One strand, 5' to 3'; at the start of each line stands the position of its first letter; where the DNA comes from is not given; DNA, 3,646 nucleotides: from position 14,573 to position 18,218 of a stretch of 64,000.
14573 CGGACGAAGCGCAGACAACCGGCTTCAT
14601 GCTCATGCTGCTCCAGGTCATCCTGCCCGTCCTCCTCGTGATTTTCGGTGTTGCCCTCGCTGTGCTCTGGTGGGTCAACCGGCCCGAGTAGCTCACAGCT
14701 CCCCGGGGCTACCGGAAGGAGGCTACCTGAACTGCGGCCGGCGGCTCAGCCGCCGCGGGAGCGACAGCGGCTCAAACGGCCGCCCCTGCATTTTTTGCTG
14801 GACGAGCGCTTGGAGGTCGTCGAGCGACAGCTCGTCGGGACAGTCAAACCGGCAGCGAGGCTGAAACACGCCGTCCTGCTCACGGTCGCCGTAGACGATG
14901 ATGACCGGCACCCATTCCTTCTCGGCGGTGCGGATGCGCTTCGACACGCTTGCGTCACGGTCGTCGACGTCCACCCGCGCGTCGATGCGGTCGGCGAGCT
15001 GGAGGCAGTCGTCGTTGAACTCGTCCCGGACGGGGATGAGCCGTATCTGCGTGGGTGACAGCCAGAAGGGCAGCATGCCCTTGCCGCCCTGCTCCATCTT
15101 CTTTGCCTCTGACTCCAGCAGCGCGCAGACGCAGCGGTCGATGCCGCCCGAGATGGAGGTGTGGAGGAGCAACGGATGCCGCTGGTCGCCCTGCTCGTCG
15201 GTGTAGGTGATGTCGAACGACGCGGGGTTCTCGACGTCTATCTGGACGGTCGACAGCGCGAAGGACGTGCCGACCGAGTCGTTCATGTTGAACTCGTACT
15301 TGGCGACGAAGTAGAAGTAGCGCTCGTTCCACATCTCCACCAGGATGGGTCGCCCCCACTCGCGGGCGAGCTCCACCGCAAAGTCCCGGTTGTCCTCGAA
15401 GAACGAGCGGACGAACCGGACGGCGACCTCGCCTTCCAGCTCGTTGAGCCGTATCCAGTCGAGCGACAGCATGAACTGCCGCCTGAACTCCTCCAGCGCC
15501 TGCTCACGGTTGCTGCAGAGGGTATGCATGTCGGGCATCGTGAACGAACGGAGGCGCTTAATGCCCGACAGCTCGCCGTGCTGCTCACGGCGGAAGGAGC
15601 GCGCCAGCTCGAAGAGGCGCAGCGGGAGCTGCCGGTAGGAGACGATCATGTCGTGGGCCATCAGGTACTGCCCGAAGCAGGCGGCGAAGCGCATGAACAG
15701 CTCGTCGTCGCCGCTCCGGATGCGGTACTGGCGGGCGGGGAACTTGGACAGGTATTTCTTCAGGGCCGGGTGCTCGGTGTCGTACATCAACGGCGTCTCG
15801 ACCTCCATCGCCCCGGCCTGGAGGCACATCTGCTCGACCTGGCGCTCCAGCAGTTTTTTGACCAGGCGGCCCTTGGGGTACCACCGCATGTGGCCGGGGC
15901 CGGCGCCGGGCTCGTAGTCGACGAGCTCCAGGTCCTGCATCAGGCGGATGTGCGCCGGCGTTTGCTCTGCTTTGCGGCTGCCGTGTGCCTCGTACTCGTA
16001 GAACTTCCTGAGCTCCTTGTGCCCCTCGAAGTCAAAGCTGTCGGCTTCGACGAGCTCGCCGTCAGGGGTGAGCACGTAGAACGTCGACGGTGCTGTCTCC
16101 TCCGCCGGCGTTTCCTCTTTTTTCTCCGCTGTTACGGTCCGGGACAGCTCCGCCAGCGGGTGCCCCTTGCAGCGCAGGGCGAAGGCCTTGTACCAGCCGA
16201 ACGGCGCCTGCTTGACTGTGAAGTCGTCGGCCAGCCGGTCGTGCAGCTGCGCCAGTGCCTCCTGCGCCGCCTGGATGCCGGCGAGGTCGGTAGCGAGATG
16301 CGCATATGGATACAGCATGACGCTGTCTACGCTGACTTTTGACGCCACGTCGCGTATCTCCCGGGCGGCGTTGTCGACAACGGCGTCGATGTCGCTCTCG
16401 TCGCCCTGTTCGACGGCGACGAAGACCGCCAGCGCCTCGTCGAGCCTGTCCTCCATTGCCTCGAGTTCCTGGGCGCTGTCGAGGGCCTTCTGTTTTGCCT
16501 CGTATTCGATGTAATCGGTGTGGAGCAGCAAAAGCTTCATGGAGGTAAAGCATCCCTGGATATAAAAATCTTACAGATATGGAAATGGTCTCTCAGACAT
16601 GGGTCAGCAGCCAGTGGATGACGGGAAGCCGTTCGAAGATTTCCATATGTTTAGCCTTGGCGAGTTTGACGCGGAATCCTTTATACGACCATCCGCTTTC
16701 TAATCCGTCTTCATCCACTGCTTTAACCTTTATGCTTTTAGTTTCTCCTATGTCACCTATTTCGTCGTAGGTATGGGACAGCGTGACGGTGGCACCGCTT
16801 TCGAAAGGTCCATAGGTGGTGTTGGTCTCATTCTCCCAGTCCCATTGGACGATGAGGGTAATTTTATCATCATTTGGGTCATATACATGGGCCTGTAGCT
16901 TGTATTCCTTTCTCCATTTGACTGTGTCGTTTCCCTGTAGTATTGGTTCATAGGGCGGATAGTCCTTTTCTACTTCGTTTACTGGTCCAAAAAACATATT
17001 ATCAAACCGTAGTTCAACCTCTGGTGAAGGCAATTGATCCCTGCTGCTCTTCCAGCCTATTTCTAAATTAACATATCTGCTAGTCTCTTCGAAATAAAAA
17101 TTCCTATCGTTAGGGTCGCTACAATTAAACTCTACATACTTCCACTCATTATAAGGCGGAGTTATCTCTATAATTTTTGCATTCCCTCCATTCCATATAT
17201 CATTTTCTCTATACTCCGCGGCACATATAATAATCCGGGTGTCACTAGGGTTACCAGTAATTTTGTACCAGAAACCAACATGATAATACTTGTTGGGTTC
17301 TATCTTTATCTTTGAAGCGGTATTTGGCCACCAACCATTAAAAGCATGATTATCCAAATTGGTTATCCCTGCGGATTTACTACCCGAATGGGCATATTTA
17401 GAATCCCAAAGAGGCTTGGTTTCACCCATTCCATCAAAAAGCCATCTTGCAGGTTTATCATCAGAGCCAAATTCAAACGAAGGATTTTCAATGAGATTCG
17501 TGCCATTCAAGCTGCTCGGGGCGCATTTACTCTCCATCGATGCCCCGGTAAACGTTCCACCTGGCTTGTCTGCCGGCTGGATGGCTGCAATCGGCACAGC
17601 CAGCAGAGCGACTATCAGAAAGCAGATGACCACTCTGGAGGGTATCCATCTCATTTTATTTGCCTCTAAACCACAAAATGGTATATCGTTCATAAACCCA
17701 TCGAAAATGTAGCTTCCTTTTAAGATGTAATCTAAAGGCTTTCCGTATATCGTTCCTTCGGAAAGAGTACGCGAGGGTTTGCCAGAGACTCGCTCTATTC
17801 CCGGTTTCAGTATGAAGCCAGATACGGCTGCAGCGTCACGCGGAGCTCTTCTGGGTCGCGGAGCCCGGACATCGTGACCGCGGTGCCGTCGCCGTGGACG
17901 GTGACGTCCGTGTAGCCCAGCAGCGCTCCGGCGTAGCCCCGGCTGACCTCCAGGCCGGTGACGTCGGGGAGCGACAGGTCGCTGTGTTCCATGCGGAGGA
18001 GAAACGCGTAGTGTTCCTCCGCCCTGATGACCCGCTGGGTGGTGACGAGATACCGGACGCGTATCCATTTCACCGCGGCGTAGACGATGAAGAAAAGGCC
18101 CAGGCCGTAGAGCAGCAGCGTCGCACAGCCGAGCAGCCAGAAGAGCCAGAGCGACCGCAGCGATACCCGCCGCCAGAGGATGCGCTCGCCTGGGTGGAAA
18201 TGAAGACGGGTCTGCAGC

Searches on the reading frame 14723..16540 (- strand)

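Call 13: search_protein_families(library=pfam, proteins=[window:14723-16540:-], max_evalue=0.001)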
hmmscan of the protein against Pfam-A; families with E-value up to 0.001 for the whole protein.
window:14723-16540:- (605 aa): 3 families
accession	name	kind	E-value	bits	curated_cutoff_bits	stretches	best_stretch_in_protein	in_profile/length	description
PF08915.16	tRNA-Thr_ED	-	6.5e-48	162.7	30.2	1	1-136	1-137/137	Archaea-specific editing domain of threonyl-tRNA synthetase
PF00587.30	tRNA-synt_2b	-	1.9e-20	74.1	29.3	1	277-477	7-178/179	tRNA synthetase class II core domain (G, H, P, S and T)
PF03129.25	HGTP_anticodon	-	9.1e-10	39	21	1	498-576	1-87/94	Anticodon binding domain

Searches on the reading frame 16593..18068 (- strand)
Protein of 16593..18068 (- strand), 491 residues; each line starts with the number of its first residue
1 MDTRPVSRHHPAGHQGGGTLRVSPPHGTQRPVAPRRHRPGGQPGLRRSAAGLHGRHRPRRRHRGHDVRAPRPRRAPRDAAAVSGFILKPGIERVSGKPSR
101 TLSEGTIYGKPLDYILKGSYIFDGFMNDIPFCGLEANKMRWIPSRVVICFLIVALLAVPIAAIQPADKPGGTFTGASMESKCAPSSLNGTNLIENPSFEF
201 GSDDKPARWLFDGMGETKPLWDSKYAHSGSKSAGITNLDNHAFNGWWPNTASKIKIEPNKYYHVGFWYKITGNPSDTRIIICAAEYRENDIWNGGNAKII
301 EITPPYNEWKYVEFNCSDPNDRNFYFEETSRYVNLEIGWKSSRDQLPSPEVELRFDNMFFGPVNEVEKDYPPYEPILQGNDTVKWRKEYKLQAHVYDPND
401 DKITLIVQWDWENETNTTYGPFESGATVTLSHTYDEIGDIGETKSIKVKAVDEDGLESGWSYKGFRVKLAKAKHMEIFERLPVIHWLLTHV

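Call 13: search_protein_families(library=pfam, proteins=[window:16593-18068:-], max_evalue=0.001)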
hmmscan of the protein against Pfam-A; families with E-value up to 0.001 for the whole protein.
window:16593-18068:- (491 aa): 1 family
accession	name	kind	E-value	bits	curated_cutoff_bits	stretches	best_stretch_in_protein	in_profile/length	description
PF02018.23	CBM_4_9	-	1.3e-05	26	25.9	1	191-316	2-116/136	Carbohydrate binding domain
